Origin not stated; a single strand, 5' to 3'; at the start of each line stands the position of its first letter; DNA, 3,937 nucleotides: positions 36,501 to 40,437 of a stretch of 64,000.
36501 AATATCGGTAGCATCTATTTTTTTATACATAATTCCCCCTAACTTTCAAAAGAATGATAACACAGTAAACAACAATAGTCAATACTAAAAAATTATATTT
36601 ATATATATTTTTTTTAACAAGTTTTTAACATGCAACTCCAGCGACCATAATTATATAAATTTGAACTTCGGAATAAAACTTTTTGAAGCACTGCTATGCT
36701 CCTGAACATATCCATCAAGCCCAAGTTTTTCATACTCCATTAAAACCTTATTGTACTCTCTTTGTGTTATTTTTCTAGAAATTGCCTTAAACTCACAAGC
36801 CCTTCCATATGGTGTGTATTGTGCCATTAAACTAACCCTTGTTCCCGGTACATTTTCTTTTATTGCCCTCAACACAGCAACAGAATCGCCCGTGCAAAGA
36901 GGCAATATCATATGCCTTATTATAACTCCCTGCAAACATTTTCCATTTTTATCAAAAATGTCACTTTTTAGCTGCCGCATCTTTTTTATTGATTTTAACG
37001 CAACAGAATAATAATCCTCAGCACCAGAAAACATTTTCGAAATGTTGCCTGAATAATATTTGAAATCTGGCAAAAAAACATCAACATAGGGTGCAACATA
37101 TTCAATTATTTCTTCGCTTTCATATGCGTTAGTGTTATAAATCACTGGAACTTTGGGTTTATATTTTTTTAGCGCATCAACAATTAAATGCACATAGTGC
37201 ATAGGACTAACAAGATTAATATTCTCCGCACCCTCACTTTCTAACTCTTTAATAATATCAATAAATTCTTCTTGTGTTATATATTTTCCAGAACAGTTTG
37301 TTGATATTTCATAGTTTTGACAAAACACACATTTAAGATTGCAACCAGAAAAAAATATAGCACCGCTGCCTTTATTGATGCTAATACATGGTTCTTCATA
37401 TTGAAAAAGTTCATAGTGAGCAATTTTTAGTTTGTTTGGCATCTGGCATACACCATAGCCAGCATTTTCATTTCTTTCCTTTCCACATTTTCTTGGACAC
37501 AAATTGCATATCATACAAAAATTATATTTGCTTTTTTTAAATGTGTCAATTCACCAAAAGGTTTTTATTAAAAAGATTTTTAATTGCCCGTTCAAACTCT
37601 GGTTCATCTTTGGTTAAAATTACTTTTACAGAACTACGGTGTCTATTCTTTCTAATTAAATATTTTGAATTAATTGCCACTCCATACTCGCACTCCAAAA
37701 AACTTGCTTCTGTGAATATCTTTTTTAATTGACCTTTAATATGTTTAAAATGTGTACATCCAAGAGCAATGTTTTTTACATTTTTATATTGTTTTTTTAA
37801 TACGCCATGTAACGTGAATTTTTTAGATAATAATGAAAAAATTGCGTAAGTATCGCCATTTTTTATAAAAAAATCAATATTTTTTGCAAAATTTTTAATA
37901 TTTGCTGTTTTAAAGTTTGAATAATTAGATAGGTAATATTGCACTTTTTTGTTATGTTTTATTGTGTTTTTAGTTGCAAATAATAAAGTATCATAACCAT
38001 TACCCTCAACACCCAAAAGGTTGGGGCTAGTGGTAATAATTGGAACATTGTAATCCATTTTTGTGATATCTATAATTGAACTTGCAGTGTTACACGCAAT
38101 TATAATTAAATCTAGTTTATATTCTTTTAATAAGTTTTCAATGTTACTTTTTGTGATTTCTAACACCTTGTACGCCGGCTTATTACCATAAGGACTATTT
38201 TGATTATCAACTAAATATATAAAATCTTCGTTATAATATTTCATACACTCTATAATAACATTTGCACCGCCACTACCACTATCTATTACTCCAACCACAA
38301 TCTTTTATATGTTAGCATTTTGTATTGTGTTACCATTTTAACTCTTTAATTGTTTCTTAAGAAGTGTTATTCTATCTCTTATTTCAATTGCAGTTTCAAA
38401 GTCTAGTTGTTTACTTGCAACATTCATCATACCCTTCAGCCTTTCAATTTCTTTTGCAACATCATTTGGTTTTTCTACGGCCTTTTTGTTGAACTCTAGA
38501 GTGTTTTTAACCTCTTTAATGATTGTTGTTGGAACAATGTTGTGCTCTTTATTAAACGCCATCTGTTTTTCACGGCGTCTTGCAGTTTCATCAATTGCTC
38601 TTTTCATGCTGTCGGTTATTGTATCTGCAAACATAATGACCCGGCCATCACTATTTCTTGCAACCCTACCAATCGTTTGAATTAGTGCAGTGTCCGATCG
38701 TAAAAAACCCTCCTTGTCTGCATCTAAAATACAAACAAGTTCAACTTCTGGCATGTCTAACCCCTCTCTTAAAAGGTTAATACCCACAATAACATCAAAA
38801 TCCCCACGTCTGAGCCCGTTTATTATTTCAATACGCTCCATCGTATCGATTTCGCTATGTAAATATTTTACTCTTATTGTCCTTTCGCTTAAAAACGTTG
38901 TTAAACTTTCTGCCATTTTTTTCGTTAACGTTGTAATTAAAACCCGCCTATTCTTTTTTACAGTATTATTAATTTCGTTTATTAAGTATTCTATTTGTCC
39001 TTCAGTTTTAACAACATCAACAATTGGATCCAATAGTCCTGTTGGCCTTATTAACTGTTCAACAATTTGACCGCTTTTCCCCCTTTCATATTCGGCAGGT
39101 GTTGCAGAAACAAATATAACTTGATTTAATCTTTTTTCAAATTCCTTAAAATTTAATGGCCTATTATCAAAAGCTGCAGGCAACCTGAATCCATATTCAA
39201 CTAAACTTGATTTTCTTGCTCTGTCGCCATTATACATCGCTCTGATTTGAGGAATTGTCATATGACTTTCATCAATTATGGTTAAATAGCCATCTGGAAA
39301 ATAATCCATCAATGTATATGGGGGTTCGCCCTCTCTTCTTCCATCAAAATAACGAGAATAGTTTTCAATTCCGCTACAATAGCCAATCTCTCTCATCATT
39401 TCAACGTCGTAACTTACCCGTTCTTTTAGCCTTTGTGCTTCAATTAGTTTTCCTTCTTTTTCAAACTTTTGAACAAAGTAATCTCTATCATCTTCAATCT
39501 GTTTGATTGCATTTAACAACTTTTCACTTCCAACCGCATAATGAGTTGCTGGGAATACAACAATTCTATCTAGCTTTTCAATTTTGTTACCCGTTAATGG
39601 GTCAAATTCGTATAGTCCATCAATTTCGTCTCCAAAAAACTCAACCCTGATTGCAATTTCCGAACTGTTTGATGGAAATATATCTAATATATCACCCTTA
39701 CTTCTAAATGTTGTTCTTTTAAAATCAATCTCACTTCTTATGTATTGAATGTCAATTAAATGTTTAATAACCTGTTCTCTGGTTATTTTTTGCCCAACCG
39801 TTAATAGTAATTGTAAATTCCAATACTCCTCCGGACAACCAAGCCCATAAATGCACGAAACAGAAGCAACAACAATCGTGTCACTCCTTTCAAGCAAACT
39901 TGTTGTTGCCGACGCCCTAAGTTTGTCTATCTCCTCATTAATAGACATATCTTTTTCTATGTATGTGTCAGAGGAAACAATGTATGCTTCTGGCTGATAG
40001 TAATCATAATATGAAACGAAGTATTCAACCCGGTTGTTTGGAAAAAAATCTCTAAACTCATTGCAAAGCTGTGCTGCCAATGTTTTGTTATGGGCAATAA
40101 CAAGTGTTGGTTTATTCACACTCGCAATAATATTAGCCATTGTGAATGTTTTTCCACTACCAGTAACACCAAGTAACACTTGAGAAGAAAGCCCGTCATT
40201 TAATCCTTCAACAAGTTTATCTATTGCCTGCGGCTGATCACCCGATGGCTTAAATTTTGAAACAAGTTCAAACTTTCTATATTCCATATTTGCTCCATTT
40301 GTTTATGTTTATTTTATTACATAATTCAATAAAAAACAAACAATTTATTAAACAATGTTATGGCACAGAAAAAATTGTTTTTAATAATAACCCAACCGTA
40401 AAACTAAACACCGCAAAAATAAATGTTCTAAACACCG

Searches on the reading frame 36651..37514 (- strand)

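Call 10: search_protein_families(library=pfam, proteins=[window:36651-37514:-], max_evalue=0.001)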
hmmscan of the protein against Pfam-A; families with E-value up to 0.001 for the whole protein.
window:36651-37514:- (287 aa): 2 families
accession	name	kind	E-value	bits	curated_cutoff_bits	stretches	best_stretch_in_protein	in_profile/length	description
PF04055.27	Radical_SAM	-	6.3e-13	49.7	29.5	1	53-184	2-141/166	Radical SAM superfamily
PF13353.11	Fer4_12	-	2e-07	31.8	22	1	52-146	9-111/137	4Fe-4S single cluster domain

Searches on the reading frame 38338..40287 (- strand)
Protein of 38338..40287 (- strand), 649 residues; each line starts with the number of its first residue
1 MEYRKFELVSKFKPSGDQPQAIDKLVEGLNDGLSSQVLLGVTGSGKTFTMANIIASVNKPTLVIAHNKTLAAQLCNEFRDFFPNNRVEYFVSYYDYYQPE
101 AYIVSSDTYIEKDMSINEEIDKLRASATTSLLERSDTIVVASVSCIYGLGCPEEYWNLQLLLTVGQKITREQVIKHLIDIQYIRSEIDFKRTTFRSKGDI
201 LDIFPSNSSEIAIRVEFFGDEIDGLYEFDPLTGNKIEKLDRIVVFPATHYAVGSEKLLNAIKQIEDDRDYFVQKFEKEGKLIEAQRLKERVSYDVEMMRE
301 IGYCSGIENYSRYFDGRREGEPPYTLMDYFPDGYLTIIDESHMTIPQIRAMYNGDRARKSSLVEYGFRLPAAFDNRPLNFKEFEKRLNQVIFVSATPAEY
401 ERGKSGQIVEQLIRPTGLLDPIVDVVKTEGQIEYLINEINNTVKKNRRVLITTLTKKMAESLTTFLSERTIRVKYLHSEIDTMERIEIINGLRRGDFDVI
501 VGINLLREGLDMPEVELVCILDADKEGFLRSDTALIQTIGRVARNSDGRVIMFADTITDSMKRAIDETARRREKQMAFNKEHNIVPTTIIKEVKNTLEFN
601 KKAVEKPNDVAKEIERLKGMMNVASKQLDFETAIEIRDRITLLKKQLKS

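Call 10: search_protein_families(library=pfam, proteins=[window:38338-40287:-], max_evalue=0.001)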
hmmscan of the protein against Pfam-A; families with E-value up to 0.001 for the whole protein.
window:38338-40287:- (649 aa): 6 families
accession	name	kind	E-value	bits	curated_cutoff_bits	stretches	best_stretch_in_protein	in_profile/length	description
PF17757.6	UvrB_inter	-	2.3e-33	114.6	22.9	1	161-250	2-91/91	UvrB interaction domain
PF12344.14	UvrB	-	8.9e-23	80.3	27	1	552-593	1-42/43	Ultra-violet resistance protein B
PF00271.37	Helicase_C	-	2e-20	73.5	23.5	1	432-545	3-109/110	Helicase conserved C-terminal domain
PF04851.21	ResIII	-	2.5e-13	50.7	22.5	1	12-88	2-83/164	Type III restriction enzyme, res subunit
PF02151.25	UVR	-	3.5e-07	30.2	21.5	1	612-646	2-36/36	UvrB/uvrC motif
PF00270.35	DEAD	-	4e-07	30.4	26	1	17-88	3-77/167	DEAD/DEAH box helicase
